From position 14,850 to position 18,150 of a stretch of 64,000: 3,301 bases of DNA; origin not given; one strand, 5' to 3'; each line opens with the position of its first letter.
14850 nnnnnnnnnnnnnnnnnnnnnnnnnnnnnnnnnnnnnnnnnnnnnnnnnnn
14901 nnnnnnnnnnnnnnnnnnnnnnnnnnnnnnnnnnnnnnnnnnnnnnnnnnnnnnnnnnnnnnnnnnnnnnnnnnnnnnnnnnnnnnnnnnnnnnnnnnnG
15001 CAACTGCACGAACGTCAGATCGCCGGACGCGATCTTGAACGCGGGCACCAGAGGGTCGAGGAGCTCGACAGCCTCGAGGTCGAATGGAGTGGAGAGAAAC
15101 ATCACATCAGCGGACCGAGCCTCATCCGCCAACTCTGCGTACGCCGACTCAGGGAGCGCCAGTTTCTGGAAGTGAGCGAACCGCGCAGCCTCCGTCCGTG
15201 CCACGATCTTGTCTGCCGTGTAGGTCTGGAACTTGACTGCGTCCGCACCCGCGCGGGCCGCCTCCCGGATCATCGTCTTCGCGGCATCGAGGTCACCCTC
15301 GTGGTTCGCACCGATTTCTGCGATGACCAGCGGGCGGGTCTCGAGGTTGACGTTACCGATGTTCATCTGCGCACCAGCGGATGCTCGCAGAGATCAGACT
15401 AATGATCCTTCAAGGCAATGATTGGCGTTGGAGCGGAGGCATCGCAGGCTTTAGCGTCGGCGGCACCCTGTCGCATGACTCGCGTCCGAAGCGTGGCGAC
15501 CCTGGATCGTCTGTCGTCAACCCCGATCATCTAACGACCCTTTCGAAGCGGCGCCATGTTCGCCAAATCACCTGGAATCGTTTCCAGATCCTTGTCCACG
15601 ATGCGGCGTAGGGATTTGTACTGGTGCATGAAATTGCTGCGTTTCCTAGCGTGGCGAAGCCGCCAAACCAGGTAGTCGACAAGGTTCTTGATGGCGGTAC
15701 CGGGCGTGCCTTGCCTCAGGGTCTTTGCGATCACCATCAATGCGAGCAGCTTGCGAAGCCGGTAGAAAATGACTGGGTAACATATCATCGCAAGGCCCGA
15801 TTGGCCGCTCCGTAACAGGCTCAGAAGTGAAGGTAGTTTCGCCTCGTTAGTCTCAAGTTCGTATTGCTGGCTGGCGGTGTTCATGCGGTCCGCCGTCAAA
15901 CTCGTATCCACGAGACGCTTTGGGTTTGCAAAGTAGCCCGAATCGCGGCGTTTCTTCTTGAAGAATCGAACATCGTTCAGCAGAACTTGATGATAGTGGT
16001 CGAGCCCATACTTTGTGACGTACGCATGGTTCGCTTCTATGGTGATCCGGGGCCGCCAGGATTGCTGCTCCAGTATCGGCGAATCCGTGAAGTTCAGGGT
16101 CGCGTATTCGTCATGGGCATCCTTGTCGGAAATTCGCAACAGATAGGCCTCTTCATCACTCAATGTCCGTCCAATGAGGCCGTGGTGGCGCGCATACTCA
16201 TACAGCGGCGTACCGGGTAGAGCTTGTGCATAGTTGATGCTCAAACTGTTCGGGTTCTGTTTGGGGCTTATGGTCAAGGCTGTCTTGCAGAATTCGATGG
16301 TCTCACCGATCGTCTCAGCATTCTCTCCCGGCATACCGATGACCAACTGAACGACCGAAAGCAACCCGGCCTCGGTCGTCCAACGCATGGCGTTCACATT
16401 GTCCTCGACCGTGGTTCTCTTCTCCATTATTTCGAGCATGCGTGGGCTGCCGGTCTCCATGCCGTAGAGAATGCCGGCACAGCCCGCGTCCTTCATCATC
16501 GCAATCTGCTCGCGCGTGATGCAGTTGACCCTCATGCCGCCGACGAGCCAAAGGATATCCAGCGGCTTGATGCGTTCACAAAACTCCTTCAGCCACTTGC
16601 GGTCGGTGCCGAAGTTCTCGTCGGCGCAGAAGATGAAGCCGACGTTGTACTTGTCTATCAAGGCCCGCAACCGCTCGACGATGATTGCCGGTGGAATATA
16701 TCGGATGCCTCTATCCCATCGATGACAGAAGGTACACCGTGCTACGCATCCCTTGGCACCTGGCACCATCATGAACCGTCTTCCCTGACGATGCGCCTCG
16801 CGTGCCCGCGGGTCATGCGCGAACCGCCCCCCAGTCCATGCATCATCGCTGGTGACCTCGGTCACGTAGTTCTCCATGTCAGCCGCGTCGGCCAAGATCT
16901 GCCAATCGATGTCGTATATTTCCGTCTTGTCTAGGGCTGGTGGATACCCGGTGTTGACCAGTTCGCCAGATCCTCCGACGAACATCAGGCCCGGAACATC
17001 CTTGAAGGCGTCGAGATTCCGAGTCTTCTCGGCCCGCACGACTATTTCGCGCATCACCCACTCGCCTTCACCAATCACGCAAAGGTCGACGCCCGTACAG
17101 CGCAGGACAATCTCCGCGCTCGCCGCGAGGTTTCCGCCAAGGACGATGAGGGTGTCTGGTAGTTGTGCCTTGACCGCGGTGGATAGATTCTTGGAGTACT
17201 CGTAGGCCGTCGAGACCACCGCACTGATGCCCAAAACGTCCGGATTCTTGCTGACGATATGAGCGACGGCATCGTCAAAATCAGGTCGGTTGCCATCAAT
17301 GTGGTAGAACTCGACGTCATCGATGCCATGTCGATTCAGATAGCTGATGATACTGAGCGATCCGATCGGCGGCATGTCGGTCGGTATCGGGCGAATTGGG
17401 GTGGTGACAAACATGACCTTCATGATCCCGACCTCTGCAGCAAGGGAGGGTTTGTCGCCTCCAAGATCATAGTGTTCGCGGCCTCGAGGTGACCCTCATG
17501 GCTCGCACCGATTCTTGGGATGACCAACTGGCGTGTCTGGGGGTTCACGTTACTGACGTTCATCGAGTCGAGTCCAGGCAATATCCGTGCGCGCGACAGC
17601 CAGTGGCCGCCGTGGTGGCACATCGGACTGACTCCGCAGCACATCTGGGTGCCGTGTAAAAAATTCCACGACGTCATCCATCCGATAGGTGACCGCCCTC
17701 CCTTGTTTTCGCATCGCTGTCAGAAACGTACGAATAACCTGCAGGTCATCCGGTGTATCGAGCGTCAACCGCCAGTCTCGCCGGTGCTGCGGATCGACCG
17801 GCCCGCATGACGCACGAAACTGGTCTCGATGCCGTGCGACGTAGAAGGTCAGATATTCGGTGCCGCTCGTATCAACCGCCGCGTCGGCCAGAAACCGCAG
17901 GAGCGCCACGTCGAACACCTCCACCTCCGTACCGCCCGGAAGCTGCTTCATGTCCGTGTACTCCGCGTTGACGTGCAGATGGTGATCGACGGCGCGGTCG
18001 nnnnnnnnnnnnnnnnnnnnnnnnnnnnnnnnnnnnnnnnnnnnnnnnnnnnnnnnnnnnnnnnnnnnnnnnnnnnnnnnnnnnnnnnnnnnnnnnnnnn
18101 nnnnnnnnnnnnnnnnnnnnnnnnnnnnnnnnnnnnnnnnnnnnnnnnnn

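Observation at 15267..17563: B12 radical-SAM gene bracketed by a diverged duplication of the neuB 5' end (insertion scar with retained translational coupling)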

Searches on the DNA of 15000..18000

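Call 26: search_rna_families(source=window, start=15000, end=18000, threshold=evalue, max_evalue=1)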
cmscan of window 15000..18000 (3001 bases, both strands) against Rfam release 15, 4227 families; matches with E-value up to 1: 0.
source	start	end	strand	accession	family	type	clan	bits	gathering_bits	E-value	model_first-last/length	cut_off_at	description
